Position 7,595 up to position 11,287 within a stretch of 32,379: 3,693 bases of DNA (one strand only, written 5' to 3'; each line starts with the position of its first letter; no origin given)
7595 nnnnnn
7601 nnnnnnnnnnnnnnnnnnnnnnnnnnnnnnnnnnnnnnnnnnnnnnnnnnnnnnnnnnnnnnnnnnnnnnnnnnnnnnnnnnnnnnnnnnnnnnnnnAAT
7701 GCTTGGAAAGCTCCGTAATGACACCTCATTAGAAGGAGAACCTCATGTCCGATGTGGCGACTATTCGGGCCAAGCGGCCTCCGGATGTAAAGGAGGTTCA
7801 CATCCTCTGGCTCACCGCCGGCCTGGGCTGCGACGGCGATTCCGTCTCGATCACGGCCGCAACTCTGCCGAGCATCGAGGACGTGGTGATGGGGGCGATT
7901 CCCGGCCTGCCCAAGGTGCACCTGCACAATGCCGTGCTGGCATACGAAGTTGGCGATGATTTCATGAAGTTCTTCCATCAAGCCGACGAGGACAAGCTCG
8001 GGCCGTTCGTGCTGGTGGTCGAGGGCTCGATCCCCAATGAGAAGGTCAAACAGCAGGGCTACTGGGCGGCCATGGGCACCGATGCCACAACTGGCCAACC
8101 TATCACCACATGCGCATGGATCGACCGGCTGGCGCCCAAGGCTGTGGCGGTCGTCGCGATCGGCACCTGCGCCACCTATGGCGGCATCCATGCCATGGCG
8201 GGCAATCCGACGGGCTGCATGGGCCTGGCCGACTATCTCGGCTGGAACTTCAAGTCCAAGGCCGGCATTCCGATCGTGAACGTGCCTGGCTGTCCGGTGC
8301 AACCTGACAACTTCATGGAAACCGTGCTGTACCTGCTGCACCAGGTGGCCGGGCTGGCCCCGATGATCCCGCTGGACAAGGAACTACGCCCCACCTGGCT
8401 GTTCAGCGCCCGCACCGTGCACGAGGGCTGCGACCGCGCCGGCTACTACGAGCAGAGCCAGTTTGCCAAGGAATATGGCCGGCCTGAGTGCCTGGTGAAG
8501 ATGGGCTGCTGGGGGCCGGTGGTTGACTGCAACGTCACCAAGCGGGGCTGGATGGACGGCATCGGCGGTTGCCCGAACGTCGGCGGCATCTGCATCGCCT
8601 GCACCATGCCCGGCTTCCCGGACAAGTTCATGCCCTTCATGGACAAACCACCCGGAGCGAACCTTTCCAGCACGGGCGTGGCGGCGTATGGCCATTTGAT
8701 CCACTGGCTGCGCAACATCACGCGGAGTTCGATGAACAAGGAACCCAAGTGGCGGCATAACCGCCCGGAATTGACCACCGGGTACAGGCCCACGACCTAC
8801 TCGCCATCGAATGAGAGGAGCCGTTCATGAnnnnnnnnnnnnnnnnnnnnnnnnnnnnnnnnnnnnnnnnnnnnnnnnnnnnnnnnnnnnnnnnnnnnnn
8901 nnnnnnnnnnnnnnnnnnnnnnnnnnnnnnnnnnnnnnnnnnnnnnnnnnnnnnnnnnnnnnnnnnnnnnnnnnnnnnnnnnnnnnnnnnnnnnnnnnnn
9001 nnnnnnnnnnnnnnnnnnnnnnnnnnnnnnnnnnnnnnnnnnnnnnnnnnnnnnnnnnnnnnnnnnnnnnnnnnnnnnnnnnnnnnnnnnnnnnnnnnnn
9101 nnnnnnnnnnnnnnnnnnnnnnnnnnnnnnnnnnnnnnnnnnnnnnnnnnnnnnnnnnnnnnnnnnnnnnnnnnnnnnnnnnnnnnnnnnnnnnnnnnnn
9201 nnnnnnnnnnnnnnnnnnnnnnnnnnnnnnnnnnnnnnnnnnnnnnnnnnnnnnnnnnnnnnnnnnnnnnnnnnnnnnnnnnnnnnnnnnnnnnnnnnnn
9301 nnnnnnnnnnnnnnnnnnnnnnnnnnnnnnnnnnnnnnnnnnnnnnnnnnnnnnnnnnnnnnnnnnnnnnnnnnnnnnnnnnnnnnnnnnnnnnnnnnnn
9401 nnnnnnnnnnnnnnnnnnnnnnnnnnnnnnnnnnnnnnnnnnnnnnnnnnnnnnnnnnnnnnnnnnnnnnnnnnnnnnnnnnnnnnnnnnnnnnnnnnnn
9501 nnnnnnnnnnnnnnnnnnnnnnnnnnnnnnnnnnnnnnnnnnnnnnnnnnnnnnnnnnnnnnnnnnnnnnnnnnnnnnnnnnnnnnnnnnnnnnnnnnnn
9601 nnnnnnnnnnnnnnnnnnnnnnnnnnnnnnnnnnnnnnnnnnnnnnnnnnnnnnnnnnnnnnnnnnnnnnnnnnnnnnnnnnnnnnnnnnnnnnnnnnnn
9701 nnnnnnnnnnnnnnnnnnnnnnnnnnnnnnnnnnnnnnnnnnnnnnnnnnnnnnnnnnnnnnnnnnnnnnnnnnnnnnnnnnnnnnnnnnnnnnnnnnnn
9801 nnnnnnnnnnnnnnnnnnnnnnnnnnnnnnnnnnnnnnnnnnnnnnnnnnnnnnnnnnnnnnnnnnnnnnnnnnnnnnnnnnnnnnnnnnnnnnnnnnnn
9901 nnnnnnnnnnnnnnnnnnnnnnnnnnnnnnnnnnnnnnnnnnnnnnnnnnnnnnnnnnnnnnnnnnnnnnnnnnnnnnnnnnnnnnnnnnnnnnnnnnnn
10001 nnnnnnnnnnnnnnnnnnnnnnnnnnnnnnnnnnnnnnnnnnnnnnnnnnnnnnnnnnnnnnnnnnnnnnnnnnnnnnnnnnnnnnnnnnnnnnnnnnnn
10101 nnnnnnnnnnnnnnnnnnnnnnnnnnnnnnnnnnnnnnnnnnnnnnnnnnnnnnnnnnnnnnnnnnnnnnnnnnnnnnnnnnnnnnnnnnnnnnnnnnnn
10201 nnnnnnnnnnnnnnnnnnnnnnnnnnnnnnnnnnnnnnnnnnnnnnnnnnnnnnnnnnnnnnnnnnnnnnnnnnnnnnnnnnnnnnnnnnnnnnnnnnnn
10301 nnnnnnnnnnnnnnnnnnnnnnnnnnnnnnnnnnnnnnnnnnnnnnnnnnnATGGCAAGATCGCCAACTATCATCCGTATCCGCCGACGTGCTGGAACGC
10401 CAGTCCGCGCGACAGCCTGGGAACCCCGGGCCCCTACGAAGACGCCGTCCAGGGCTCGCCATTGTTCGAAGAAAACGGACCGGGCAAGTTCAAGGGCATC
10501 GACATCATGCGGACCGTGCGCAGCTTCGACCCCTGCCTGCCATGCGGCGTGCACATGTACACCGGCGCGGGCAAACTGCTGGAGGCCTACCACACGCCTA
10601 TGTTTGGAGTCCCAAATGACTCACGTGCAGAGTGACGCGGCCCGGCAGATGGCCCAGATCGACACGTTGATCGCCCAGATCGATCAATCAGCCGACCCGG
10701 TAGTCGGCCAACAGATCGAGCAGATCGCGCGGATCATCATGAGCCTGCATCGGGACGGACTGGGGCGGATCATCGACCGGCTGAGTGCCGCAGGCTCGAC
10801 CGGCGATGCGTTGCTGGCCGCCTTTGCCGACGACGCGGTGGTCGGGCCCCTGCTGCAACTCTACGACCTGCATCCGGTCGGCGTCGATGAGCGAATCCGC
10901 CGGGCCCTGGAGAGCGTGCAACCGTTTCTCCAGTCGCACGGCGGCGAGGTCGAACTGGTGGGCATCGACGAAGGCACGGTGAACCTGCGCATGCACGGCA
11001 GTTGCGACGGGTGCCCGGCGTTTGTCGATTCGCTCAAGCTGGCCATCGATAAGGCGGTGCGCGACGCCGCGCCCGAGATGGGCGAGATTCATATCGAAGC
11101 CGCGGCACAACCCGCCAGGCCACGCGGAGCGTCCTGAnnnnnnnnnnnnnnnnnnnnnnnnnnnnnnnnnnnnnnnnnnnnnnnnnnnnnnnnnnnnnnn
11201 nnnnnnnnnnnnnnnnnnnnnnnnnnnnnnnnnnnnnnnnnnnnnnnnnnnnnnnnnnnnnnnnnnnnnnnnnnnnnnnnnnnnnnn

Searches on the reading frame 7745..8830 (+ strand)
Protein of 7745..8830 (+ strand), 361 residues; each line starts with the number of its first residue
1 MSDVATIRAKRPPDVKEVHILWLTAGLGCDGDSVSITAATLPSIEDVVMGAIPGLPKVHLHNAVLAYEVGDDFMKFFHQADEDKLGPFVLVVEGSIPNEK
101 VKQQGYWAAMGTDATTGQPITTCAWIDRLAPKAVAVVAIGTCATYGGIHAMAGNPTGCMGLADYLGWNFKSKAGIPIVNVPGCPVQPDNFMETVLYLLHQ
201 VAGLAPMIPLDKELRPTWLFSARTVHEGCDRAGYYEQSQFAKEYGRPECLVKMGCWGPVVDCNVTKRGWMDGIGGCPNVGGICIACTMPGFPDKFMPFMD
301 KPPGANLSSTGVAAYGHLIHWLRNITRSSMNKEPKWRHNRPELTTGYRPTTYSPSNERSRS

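Call 3: search_protein_families(library=pfam, proteins=[window:7745-8830:+], max_evalue=0.01)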
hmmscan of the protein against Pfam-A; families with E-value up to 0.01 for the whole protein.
window:7745-8830:+ (361 aa): 2 families
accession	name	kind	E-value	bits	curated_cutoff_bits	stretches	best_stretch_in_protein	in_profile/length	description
PF14720.11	NiFe_hyd_SSU_C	-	2.3e-22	79.6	27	1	223-298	3-79/80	NiFe/NiFeSe hydrogenase small subunit C-terminal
PF01058.29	Oxidored_q6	-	3.8e-22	78.8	27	1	29-196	1-127/128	NADH ubiquinone oxidoreductase, 20 Kd subunit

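Call 4: search_protein_families(library=ncbifam, proteins=[window:7745-8830:+], max_evalue=0.01)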
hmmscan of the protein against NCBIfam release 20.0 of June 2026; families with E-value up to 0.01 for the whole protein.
window:7745-8830:+ (361 aa): 3 families
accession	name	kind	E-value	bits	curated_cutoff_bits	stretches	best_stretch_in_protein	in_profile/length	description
NF045520.1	H2_NiFeSe_small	exception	3.6e-54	184.2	470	1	17-300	39-313/314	NiFeSe hydrogenase small subunit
TIGR00391.1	hydA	subfamily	9.5e-38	130.3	179.5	1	17-299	50-309/365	hydrogenase small subunit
NF007779.0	PRK10468.1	equivalog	1.3e-35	123.1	659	1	19-287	50-296/372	hydrogenase 2 small subunit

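Call 6: search_solved_structures(query=window:7745-8830:+, max_evalue=1e-10, show_alignments=2)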
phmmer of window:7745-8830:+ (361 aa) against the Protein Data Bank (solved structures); distinct sequences matched with E-value up to 1e-10: 43.
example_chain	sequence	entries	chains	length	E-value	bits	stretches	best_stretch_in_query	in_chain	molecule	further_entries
5aa5_A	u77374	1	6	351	7.5e-183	611.2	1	10-348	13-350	NIFE-HYDROGENASE SMALL SUBUNIT, HOFK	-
1cc1_S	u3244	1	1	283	1.8e-43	152.3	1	15-298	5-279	HYDROGENASE (SMALL SUBUNIT)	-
4kl8_S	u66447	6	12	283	2.5e-43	151.9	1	15-298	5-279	Periplasmic [NiFeSe] hydrogenase small subunit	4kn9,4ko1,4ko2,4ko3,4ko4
3ze6_A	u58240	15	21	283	2.4e-38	135.5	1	20-299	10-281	PERIPLASMIC [NIFESE] HYDROGENASE, SMALL SUBUNIT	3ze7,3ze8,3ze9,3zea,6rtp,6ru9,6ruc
2wpn_A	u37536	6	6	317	2.7e-38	135.3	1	13-299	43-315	PERIPLASMIC [NIFESE] HYDROGENASE, SMALL SUBUNIT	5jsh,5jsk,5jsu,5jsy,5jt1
1frv_A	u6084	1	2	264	2.5e-36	128.8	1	27-299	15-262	HYDROGENASE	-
1yq9_A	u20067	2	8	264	3.6e-36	128.3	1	27-299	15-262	Periplasmic [NiFe] hydrogenase small subunit | PERIPLASMIC HYDROGENASE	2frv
5xvb_S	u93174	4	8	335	6.6e-32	114.3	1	19-290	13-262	[NiFe]-hydrogenase 2 small subunit | Hydrogenase-2 small chain | NiFe hydrogenase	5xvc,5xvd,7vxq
6ehq_S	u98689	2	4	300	2.6e-30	109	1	19-290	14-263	Hydrogenase-2 small chain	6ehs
6en9_S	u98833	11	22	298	2.7e-30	109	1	19-290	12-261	Hydrogenase-2 small chain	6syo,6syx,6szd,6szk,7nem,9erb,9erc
6gam_S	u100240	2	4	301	2.8e-30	109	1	19-290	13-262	Hydrogenase-2 small chain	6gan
6g7m_S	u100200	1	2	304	4.2e-30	108.3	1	19-290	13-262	Hydrogenase-2 small chain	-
8w6x_S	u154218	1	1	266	1.2e-29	106.9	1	28-299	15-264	Periplasmic [NiFe] hydrogenase small subunit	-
4u9h_S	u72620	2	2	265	1.2e-29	106.9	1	28-299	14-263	Periplasmic [NiFe] hydrogenase small subunit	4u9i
1h2r_S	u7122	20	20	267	1.3e-29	106.7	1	27-299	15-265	PROTEIN (PERIPLASMIC [NIFE] HYDROGENASE SMALL SUBUNIT) | Periplasmic [NiFe] hydrogenase small subunit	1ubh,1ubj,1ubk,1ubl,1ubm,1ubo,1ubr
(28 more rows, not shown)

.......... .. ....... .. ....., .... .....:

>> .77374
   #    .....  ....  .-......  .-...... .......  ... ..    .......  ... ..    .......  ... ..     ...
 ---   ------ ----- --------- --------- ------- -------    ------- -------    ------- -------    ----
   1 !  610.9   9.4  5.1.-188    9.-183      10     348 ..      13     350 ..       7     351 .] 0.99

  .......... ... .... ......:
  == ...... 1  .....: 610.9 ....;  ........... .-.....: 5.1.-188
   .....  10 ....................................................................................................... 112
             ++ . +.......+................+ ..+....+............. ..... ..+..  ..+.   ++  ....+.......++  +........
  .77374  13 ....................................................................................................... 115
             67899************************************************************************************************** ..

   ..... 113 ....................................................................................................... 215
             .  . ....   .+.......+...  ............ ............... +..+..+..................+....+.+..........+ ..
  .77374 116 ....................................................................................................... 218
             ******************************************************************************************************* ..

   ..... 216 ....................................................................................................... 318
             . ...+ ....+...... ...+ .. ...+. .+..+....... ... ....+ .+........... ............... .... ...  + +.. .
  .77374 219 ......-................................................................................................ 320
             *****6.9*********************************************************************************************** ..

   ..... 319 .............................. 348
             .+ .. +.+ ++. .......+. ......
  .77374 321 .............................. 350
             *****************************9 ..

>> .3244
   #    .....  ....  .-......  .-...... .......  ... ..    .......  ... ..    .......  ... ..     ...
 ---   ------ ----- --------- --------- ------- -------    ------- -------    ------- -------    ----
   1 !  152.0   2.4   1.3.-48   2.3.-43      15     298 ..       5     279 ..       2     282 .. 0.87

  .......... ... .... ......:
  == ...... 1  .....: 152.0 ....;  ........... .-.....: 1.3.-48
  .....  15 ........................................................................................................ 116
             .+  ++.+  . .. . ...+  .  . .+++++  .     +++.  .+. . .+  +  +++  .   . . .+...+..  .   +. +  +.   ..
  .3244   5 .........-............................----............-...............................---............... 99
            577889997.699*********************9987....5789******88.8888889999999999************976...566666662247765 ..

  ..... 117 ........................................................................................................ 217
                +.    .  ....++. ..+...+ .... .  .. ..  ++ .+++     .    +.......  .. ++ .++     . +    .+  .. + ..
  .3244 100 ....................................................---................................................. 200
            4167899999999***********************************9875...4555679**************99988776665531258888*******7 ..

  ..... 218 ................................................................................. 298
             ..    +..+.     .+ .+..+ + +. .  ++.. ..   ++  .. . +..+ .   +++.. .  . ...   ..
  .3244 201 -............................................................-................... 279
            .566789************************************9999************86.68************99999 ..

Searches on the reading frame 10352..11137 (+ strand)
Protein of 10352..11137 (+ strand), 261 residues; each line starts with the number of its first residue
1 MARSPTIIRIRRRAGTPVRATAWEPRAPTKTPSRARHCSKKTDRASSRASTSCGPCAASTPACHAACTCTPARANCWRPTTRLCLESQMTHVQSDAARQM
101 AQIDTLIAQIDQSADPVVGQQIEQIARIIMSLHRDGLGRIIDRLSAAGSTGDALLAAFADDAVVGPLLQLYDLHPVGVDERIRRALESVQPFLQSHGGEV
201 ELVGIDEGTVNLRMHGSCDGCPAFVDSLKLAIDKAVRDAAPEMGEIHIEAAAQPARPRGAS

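Call 3: search_protein_families(library=pfam, proteins=[window:10352-11137:+], max_evalue=0.01)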
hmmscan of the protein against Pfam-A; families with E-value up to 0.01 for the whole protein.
window:10352-11137:+ (261 aa): 2 families
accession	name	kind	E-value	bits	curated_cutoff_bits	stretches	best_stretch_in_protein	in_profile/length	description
PF01106.22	NifU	-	6.7e-18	65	27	1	182-245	1-65/67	NifU-like domain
PF11157.13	DUF2937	-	0.0043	17.3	25.3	0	86-130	39-84/162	Protein of unknown function (DUF2937)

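Call 4: search_protein_families(library=ncbifam, proteins=[window:10352-11137:+], max_evalue=0.01)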
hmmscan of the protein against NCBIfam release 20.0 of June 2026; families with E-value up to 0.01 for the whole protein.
window:10352-11137:+ (261 aa): 3 families
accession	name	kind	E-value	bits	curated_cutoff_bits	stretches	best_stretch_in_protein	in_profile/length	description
TIGR03341.1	YhgI_GntY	equivalog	1.6e-08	34.6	269.35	1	178-246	106-176/190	Fe-S biogenesis protein NfuA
TIGR02000.1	NifU_proper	equivalog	1.1e-07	31.6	273.3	1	180-239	222-280/290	Fe-S cluster assembly protein NifU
NF008392.0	PRK11190.1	equivalog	7.5e-06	26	268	1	179-241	108-172/192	Fe-S biogenesis protein NfuA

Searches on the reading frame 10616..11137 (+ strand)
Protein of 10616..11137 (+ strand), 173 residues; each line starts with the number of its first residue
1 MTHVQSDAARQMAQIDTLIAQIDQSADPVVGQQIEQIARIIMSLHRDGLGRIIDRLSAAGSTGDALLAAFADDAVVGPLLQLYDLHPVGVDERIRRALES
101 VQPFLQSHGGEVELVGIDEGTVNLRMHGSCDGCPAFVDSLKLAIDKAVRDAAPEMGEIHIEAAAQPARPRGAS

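Call 39: search_protein_families(library=pfam, proteins=[window:10616-11137:+], max_evalue=1)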
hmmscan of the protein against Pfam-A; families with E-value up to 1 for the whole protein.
window:10616-11137:+ (173 aa): 4 families
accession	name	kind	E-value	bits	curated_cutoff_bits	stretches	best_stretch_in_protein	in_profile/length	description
PF01106.22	NifU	-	1.7e-18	66.9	27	1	94-157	1-65/67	NifU-like domain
PF01883.24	FeS_assembly_P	-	0.007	17.1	23.5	1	110-159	24-72/73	Iron-sulfur cluster assembly protein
PF11157.13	DUF2937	-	0.0082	16.4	25.3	1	5-42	46-84/162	Protein of unknown function (DUF2937)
PF24030.1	DUF7341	-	0.12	13.2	27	0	5-40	65-99/133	Domain of unknown function (DUF7341)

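Call 87: find_homologous_proteins(query=window:10616-11134:+, max_evalue=1e-10)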
Query window:10616-11134:+ (173 aa): 3 proteins with E <= 1e-10 among 545 candidates.
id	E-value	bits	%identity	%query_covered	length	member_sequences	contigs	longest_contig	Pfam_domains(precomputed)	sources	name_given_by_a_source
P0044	1.4e-104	365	100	100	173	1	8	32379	PF01106.23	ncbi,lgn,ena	-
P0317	2.8e-74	267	73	99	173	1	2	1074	PF01106.23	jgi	jgi:Fe-S cluster biogenesis protein NfuA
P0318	3.9e-16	78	43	55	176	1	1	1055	PF01106.23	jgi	jgi:Fe-S cluster biogenesis protein NfuA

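Call 89: find_encoding_contigs(protein=P0317, flank=3000, max_places=3)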
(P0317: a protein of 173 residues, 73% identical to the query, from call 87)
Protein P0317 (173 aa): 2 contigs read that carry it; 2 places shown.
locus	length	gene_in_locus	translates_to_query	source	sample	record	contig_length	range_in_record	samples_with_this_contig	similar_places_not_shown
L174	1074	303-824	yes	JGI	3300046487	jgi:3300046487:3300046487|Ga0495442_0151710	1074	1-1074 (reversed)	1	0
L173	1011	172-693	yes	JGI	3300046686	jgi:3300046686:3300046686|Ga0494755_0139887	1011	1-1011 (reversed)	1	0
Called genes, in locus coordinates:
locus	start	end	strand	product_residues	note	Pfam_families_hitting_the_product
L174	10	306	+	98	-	PF00374:NiFeSe_Hases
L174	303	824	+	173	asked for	PF01106:NifU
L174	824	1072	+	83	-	?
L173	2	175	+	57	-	?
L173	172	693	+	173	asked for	PF01106:NifU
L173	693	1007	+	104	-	-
